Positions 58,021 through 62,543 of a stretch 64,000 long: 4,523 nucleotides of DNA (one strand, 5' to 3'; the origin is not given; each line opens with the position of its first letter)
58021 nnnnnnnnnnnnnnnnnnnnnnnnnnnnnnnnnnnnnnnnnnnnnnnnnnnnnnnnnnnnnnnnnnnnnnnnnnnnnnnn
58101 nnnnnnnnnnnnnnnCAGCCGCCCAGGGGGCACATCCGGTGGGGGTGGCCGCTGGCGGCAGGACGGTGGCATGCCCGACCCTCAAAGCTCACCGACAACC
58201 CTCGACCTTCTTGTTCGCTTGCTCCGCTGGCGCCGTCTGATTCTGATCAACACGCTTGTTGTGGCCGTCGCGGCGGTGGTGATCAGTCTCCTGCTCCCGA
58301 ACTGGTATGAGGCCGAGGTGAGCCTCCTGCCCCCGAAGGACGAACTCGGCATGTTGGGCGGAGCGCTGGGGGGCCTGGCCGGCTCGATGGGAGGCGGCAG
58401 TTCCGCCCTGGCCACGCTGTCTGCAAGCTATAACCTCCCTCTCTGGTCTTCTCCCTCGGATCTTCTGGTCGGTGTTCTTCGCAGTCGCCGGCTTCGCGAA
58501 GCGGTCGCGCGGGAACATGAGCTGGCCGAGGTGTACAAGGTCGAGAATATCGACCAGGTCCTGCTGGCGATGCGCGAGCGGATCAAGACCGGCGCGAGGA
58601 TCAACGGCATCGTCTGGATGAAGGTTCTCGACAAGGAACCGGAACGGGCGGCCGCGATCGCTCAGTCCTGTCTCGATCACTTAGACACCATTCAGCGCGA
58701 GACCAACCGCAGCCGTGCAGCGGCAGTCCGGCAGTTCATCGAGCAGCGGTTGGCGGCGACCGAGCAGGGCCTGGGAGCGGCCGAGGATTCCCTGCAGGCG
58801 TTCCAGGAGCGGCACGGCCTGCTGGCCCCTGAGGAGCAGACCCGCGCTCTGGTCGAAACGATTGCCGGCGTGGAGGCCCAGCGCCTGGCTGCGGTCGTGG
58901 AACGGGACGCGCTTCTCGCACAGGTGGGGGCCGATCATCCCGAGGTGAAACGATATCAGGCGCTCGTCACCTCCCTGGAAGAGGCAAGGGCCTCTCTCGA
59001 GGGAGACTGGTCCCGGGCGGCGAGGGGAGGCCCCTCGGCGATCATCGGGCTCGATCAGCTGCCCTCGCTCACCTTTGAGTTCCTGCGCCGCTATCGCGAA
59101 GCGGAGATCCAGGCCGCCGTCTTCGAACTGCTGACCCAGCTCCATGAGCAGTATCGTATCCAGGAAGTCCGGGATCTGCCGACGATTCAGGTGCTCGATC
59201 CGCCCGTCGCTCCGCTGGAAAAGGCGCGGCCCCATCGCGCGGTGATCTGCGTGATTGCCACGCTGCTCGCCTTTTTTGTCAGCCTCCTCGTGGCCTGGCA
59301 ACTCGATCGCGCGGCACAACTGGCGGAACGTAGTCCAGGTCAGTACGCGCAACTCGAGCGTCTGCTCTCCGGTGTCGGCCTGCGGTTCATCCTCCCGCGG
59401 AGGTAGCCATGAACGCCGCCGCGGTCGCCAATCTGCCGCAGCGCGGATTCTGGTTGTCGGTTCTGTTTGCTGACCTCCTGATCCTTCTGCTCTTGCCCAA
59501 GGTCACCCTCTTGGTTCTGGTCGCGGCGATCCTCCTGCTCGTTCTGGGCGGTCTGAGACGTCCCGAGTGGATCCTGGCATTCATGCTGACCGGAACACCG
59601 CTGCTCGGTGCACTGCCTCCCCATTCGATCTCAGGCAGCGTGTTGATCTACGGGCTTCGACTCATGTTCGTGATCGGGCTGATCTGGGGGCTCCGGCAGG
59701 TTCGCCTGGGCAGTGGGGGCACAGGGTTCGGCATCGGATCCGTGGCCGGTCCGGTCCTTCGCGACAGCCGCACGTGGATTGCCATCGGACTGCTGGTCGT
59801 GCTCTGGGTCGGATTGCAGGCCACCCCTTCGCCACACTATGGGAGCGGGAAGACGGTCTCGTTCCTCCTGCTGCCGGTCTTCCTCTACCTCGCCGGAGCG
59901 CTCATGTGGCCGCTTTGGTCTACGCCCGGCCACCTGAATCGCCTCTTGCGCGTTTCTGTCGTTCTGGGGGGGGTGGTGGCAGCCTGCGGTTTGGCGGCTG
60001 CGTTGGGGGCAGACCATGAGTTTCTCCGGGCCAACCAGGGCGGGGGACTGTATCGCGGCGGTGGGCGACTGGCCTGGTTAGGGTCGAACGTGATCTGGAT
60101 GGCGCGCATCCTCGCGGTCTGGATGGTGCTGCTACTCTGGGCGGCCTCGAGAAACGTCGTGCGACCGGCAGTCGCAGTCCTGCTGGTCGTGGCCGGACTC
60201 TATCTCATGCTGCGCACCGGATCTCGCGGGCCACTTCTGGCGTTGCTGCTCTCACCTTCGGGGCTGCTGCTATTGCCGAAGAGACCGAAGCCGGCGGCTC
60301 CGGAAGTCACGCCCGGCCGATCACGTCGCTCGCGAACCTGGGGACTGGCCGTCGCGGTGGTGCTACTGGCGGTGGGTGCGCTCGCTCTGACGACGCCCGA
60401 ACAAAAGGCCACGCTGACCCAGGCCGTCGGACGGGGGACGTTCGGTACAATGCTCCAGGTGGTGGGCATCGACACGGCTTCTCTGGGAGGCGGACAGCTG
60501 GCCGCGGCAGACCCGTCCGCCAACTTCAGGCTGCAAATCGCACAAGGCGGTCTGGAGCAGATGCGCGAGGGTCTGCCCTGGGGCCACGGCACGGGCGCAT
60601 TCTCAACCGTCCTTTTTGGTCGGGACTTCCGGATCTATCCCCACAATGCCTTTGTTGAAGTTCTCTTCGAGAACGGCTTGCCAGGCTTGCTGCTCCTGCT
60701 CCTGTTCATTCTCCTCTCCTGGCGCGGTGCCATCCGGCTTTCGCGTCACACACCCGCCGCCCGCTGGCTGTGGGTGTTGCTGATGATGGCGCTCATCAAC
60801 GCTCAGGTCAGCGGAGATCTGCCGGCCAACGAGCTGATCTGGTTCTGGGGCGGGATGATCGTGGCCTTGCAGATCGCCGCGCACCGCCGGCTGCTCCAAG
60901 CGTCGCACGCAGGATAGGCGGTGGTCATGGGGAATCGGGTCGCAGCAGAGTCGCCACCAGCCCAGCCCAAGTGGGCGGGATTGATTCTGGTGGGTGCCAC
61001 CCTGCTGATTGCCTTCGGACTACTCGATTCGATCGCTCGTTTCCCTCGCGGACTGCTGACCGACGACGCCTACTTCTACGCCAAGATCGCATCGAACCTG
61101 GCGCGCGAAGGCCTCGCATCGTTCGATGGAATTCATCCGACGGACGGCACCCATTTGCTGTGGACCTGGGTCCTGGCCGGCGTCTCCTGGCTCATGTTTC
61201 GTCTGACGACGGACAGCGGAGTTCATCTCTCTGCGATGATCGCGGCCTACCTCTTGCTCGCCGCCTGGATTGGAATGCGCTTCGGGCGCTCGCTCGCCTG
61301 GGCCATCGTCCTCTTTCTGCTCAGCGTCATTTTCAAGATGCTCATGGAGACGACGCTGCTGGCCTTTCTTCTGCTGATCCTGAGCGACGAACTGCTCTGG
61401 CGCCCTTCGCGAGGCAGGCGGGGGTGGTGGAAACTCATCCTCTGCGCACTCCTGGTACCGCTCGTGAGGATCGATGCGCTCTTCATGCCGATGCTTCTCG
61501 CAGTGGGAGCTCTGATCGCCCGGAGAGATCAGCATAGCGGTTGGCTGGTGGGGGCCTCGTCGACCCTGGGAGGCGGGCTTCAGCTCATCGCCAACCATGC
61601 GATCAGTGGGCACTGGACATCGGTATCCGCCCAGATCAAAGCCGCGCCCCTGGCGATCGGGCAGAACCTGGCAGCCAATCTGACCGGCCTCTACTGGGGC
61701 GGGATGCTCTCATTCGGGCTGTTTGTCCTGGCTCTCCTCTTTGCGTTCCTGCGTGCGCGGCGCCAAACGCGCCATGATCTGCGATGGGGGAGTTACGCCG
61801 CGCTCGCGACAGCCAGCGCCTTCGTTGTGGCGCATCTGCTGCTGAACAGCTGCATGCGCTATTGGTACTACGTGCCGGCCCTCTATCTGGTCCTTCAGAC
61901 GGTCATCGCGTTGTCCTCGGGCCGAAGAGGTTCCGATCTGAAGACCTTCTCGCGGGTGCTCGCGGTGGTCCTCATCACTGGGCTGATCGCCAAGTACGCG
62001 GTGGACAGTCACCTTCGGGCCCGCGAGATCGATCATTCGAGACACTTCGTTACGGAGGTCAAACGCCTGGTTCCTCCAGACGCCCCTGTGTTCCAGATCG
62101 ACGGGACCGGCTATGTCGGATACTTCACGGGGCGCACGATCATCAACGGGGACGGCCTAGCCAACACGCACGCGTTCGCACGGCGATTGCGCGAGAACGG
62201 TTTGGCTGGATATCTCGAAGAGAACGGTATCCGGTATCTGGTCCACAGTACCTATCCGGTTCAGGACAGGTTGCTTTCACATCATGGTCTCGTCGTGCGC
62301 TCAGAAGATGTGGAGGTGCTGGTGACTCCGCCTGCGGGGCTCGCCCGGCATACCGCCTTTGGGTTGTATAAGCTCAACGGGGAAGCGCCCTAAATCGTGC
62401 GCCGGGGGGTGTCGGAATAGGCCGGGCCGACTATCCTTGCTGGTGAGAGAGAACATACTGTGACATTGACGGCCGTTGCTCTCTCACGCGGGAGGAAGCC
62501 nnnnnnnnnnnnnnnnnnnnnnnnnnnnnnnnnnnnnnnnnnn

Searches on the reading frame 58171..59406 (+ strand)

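Call 14: search_protein_families(library=pfam, proteins=[window:58171-59406:+], max_evalue=0.01)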
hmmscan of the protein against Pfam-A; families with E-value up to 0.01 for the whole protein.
window:58171-59406:+ (411 aa): 2 families
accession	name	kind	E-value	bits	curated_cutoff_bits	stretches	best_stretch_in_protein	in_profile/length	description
PF02706.20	Wzz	-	1.8e-07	31.8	25.5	1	12-114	7-89/91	Chain length determinant protein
PF13807.11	GNVR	-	1.9e-06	28.1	27.7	1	303-375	5-77/82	G-rich domain on putative tyrosine kinase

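Call 39: search_protein_families(library=ncbifam, proteins=[window:58171-59403:+], max_evalue=0.1)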
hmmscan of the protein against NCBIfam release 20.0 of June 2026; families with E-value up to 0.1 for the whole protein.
window:58171-59403:+ (411 aa): 7 families
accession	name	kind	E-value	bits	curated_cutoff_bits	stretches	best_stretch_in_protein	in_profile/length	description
TIGR03007.1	pepcterm_ChnLen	equivalog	3.9e-15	55.1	278.85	3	100-264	74-246/498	XrtA system polysaccharide chain length determinant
TIGR01010.1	BexC_CtrB_KpsE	subfamily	8.9e-12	44.8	437.5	1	144-374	129-354/362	polysaccharide export inner-membrane protein, BexC/CtrB/KpsE family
NF007350.0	PRK09841.1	equivalog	1.8e-09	36.3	1248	1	141-374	223-442/726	tyrosine-protein kinase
TIGR03017.1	EpsF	equivalog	9.6e-07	27.8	422.75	1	11-52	3-45/444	chain length determinant protein EpsF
NF008568.0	PRK11519.1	equivalog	1.7e-06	26.6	1068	1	145-373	227-441/720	tyrosine-protein kinase Wzc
NF011725.0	PRK15178.1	equivalog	0.002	17.3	905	1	160-353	217-402/434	Vi polysaccharide ABC transporter inner membrane protein VexD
NF007699.1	PRK10381.1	equivalog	0.0034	16.3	300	0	323-372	307-354/368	LPS O-antigen length regulator Wzz(fepE)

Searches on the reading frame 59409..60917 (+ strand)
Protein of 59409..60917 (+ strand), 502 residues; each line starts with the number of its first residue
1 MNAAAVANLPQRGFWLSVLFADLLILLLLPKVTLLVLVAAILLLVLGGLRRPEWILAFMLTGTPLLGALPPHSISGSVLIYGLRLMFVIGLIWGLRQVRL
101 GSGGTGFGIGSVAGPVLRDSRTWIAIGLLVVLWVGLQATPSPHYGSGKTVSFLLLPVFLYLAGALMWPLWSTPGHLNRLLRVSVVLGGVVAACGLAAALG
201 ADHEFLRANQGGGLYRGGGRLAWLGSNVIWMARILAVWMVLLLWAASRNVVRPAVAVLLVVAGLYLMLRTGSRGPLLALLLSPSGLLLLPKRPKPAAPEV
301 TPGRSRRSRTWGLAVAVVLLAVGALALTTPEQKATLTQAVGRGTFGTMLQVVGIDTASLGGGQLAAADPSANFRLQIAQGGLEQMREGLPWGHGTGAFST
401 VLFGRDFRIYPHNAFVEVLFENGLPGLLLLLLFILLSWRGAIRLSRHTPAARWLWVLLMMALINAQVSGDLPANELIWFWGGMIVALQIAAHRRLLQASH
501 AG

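Call 14: search_protein_families(library=pfam, proteins=[window:59409-60917:+], max_evalue=0.01)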
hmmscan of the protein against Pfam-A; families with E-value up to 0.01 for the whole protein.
window:59409-60917:+ (502 aa): 1 family
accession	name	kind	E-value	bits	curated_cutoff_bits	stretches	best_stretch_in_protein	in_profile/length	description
PF04932.20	Wzy_C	-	2.2e-14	53.9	31.7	1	259-431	2-149/149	O-Antigen ligase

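Call 39: search_protein_families(library=ncbifam, proteins=[window:59409-60914:+], max_evalue=0.1)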
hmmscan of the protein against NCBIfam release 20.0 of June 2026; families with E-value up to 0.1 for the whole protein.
window:59409-60914:+ (502 aa): 0 families

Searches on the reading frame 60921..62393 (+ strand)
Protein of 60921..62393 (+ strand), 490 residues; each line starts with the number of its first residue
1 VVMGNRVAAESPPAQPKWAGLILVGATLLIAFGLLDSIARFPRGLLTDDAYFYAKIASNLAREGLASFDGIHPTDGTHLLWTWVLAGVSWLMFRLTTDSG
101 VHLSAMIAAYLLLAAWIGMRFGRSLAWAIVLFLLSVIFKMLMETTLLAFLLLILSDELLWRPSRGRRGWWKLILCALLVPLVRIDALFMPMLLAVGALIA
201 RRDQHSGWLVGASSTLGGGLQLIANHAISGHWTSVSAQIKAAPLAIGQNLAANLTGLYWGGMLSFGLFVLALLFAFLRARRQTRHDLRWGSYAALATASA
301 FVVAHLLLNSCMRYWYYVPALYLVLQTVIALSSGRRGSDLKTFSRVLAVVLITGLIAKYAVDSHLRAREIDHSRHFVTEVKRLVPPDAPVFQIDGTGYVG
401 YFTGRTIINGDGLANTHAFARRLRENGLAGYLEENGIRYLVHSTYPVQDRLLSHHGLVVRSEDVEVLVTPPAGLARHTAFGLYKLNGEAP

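Call 14: search_protein_families(library=pfam, proteins=[window:60921-62393:+], max_evalue=0.01)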
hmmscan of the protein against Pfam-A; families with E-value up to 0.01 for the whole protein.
window:60921-62393:+ (490 aa): 0 families

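Call 39: search_protein_families(library=ncbifam, proteins=[window:60921-62390:+], max_evalue=0.1)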
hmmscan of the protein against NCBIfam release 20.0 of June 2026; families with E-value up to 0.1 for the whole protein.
window:60921-62390:+ (490 aa): 0 families

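Call 40: find_homologous_proteins(query=window:60921-62390:+)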
Query window:60921-62390:+ (490 aa): 12 proteins with E <= 0.001 among 8000 candidates.
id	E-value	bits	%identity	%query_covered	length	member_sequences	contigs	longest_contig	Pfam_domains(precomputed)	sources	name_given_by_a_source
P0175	1.8e-263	893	81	99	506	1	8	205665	-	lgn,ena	-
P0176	8.5e-190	650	100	62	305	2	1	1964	-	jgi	-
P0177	4.6e-130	453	51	93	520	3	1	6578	-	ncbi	-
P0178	3.0e-128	447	49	93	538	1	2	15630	-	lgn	-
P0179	2.3e-119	417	44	94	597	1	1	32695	-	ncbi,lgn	-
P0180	2.3e-116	408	46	94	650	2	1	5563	-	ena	-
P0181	1.1e-97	346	44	93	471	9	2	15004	-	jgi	-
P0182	1.1e-93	333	41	96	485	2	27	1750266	-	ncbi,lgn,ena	-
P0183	4.2e-93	331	43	93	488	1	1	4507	-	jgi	jgi:hypothetical protein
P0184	4.4e-93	331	42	93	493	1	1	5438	-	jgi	jgi:hypothetical protein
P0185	4.2e-90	321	41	96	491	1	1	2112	-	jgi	jgi:hypothetical protein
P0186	1.5e-50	190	28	92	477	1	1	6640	-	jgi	jgi:hypothetical protein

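Call 50: predict_structure(alignment_id=A2)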
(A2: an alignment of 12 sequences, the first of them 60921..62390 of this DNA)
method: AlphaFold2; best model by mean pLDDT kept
length: 490 residues; sequences in the alignment: 12
mean_pLDDT: 84.1   pTM: 0.86
mean pLDDT of the five models: 84.1, 83.9, 83.8, 78.0, 74.3
residues with pLDDT >= 90: 199; 70-90: 227; 50-70: 47; < 50: 17
segments of 3 or more residues with pLDDT < 50: 1-11, 71-74
pLDDT, mean of each block of 10 residues (from residue 1): 39 70 92 84 74 83 71 57 90 92 93 93 90 83 87 94 86 95 91 93 91 95 81 71 72 75 89 93 88 96 88 87 92 69 89 88 87 93 92 78 83 65 82 88 87 88 93 86 77
secondary structure, 60 per line:
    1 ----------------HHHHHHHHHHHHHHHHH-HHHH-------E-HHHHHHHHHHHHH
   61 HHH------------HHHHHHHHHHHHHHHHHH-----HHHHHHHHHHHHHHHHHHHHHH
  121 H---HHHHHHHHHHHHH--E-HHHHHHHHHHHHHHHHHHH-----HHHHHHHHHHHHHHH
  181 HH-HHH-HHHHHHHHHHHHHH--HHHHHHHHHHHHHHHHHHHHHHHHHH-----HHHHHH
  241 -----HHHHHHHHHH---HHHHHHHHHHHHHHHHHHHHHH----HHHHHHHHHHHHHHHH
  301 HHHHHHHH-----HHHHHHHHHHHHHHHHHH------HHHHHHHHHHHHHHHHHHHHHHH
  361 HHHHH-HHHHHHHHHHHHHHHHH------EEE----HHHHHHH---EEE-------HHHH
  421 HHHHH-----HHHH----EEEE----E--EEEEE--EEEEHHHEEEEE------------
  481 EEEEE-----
elements in order: H17-33 H35-38 H48-63 H76-93 H99-121 H125-137 H142-160 H166-182 H188-201 H204-229 H235-240 H246-255 H259-280 H285-308 H314-331 H338-365 H367-383 E390-392 H397-403 E407-409 H417-425 H431-434 E439-442 E450-454 E457-460 E464-468 E481-485

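Call 53: fold_search(model_id=the predicted structure, library=pdb)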
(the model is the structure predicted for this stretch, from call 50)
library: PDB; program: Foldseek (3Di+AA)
matches with E <= 10: 324; with E <= 0.001: 18
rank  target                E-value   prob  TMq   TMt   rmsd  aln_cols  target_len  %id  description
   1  8pn9_A                6.6e-06  1.00  0.52  0.41  11.7       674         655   12  Structure of human oligosaccharyltransferase OST-A complex bound to NGI-1 (released 2024-05-08)
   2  7zlg_A                1.0e-05  1.00  0.47  0.37  10.2       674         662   11  Cryo-EM structure of C-mannosyltransferase CeDPY19, in complex with acceptor peptide and bound to CMT2-Fab and anti-Fa (released 2023-01-11)
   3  5f15                  1.2e-05  1.00  0.53  0.49  11.0       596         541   13  Crystal Structure of ArnT from Cupriavidus metallidurans bound to Undecaprenyl phosphate (released 2016-02-17)
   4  9n9j_I                1.4e-05  1.00  0.50  0.38  10.3       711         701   12  Structure of a GRP94 folding intermediate engaged with a CCDC134- and FKBP11-bound secretory translocon (released 2025-11-19)
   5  6s7t_A                3.2e-05  1.00  0.51  0.39  12.6       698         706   10  Cryo-EM structure of human oligosaccharyltransferase complex OST-B (released 2019-12-18)
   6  7zlh_A                3.2e-05  1.00  0.48  0.38  10.3       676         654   11  Cryo-EM structure of C-mannosyltransferase CeDPY19, in apo state, bound to CMT2-Fab and anti-Fab nanobody (released 2023-01-11)
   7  7zli_A                4.1e-05  1.00  0.34  0.28  14.3       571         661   14  Cryo-EM structure of C-mannosyltransferase CeDPY19, in complex with Dol25-P-Man and bound to CMT2-Fab and anti-Fab nan (released 2023-01-11)
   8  8b6l_I                4.2e-05  1.00  0.49  0.38  10.6       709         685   10  Subtomogram average of the human Sec61-TRAP-OSTA-translocon (released 2022-12-07)
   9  5ezm                  5.1e-05  1.00  0.52  0.48  10.7       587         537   14  Crystal Structure of ArnT from Cupriavidus metallidurans in the apo state (released 2016-02-17)
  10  6ftg_5                6.0e-05  1.00  0.45  0.37  13.6       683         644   12  Subtomogram average of OST-containing ribosome-translocon complexes from canine rough microsomal membranes (released 2018-03-21)
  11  6s7o_A                1.3e-04  1.00  0.48  0.39  12.9       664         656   11  Cryo-EM structure of human oligosaccharyltransferase complex OST-A (released 2019-12-18)
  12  9dlh                  2.0e-04  1.00  0.44  0.38   9.4       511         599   13  donor substrate analog-bound AftB (released 2025-06-25)
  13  6ezn_F                2.2e-04  1.00  0.47  0.38  13.3       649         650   10  Cryo-EM structure of the yeast oligosaccharyltransferase (OST) complex (released 2018-01-17)
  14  8age_A                2.2e-04  1.00  0.47  0.38  12.2       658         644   11  Structure of yeast oligosaccharylransferase complex with acceptor peptide bound (released 2022-12-07)
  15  9s6t_A                2.3e-04  1.00  0.55  0.56   7.5       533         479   12  Ternary cryo-EM structure of chicken ALG12 with Dol25-PP-GlcNAc2Man7, Dol25-P-Man, and Fab (released 2026-03-18)
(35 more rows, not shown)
